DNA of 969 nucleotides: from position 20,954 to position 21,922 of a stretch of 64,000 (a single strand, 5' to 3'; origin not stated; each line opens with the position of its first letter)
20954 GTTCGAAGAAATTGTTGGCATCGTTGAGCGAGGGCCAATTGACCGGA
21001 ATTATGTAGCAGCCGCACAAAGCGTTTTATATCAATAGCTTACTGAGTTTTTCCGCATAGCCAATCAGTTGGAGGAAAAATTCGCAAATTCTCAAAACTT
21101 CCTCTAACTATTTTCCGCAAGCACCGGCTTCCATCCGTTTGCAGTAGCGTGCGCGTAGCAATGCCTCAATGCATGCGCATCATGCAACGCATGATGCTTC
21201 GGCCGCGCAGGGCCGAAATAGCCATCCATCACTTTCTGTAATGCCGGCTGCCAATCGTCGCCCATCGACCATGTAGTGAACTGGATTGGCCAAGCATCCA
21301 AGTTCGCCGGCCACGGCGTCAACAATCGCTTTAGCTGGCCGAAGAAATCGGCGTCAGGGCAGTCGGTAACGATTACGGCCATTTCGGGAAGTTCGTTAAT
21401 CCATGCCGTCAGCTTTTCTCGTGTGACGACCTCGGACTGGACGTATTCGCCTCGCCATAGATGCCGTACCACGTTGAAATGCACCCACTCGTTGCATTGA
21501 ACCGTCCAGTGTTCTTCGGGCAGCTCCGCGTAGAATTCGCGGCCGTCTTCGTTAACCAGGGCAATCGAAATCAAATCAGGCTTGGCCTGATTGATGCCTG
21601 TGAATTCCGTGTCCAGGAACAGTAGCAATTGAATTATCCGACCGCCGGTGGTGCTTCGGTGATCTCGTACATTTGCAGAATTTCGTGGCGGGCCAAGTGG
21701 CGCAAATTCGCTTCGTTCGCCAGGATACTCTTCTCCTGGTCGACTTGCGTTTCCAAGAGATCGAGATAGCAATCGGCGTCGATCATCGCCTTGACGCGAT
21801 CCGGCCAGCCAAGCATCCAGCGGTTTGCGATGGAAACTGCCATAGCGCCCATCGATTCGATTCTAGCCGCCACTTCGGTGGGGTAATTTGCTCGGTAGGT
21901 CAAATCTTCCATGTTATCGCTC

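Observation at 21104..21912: Second tandem cassette: unrelated 92-aa ORF plus a paralogous DEDDh exonuclease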

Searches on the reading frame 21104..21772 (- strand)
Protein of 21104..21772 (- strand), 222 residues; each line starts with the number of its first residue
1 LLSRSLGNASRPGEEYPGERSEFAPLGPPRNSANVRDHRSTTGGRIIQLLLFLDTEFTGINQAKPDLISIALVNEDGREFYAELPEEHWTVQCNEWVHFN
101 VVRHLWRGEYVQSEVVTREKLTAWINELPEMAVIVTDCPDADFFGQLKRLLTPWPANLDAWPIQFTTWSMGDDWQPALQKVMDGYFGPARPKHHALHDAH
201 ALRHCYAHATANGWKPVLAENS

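Call 3: search_protein_families(library=pfam, proteins=[window:21104-21772:-], max_evalue=0.1)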
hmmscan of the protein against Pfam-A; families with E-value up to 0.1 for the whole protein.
window:21104-21772:- (222 aa): 2 families
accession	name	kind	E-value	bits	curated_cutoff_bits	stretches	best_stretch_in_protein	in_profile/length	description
PF00929.31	RNase_T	-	0.00013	23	24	1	52-201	2-159/164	Exonuclease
PF16473.11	Rv2179c-like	-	0.012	15.7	27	0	51-84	3-41/177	3'-5' exoribonuclease Rv2179c-like domain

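Call 43: find_homologous_proteins(query=window:21104-21772:-, max_evalue=0.00001)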
Query window:21104-21772:- (222 aa): 142 proteins with E <= 0.00001 among 235 candidates; the best 120 are listed.
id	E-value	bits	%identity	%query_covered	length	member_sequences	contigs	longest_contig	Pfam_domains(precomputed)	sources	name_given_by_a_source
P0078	3.6e-119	415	99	78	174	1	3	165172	-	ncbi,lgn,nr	ncbi:MAG: hypothetical protein HYS18_02110 [Burkholderiales bacterium]|nr:hypothetical protein [Burk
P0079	7.0e-86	306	76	77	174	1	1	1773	-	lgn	-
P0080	2.6e-83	297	76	76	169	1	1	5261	-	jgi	jgi:hypothetical protein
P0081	1.0e-82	295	74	76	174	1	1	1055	PF00929.32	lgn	-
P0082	3.4e-82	294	71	78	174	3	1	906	PF00929.32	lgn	-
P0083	1.8e-81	291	73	76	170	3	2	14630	-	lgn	-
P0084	9.6e-80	286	71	76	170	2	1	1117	-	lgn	-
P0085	1.1e-79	285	69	77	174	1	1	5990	-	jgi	-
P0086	1.2e-78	282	71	76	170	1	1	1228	-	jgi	jgi:hypothetical protein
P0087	2.9e-78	281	69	78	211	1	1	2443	PF00929.32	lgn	-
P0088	9.9e-78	279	71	76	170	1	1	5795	PF00929.32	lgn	-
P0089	2.6e-77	278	68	77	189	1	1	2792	PF00929.32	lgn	-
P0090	6.7e-77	276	68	76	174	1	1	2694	PF00929.32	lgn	-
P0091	8.0e-77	276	70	77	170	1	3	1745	PF00929.32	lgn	-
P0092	1.7e-76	275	65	83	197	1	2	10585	PF00929.32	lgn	-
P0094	9.2e-76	273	68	76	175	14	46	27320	PF00929.32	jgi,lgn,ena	-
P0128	4.1e-70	254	66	76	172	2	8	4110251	PF00929.32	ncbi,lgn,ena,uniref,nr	ncbi:Hypothetical protein mma_3038 [Janthinobacterium sp. Marseille]|uniref:Exonuclease domain-conta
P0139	3.1e-66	241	61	76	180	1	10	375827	PF00929.32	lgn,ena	-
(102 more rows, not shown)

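Call 44: find_encoding_contigs(protein=P0128, flank=5000, max_places=2)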
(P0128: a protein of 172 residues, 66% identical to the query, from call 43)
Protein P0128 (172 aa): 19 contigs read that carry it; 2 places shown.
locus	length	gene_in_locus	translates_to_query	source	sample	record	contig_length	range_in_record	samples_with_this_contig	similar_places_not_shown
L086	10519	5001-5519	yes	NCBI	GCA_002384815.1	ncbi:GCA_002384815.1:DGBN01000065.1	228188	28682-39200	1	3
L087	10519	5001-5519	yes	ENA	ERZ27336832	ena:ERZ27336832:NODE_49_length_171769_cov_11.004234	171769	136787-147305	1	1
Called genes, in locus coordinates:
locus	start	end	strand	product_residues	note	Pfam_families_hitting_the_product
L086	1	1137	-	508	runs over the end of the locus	PF01225:Mur_ligase, PF08245:Mur_ligase_M, PF02875:Mur_ligase_C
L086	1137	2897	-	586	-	PF03717:PBP_dimer, PF21922:PBP_dimer_2 (faint), PF00905:Transpeptidase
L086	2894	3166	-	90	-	PF04999:FtsL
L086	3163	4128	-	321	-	PF01795:Methyltransf_5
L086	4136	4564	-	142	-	PF02381:MraZ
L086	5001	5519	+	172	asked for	PF00929:RNase_T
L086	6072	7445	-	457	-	PF02417:Chromate_transp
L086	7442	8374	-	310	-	PF20229:ChrB_N, PF09828:ChrB_C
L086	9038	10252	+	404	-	PF02321:OEP (weak)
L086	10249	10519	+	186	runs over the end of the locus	-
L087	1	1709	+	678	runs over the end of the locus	PF09299:Mu-transpos_C (faint)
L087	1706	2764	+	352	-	PF05621:TniB, PF13401:AAA_22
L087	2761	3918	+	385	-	PF06527:TniQ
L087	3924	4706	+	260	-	PF00149:Metallophos, PF12850:Metallophos_2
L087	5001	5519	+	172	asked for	PF00929:RNase_T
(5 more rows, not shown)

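Call 45: find_encoding_contigs(protein=P0094, flank=5000, max_places=4)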
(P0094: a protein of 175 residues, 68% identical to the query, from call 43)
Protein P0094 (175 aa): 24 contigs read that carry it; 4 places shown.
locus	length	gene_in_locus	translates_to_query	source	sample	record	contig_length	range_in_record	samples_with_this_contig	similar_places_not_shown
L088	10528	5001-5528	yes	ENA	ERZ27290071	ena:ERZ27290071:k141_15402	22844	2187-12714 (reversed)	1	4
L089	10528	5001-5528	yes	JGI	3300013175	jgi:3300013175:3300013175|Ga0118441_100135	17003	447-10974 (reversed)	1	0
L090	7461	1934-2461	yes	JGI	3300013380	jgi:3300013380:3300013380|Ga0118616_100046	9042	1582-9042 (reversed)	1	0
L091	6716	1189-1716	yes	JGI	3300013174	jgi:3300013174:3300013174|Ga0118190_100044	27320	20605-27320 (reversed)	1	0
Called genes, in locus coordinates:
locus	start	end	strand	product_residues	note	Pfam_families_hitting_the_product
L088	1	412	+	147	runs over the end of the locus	-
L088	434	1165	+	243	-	PF01656:CbiA, PF13614:AAA_31 (weak)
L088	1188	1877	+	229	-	-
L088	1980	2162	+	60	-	-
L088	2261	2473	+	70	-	-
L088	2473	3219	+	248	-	-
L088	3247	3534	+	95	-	-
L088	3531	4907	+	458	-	-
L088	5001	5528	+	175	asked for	PF00929:RNase_T (weak)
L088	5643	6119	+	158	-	PF16473:Rv2179c-like (faint)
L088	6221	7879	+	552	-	PF18862:ApeA_NTD1, PF18739:HEPN_Apea (weak)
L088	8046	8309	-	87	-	-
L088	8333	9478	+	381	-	-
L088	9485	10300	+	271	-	PF12281:NTP_transf_8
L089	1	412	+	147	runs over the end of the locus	-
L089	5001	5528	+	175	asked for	PF00929:RNase_T (weak)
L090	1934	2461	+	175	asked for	PF00929:RNase_T (weak)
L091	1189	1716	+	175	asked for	PF00929:RNase_T (weak)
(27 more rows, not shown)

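Call 46: find_encoding_contigs(protein=P0139, flank=5000, max_places=3)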
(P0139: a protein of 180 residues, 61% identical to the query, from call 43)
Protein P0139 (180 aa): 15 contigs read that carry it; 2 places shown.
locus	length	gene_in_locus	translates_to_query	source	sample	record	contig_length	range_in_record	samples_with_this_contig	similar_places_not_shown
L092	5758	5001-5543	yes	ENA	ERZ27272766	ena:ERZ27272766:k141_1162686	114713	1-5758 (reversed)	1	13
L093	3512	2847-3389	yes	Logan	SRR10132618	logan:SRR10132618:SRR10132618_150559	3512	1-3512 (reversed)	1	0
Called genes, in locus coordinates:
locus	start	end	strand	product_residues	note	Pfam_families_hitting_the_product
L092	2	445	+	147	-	-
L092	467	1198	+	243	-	PF01656:CbiA, PF13614:AAA_31 (weak)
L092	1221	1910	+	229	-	-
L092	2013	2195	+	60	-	-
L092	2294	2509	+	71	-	-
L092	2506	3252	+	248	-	-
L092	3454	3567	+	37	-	-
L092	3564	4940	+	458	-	-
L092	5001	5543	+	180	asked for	PF00929:RNase_T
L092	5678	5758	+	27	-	?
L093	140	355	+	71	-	-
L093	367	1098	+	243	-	-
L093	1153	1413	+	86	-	-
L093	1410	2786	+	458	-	-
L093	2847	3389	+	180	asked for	PF00929:RNase_T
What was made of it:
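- exo2 orthologues at 61-68% identity stand alone or beside other genes (calls 44-46).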
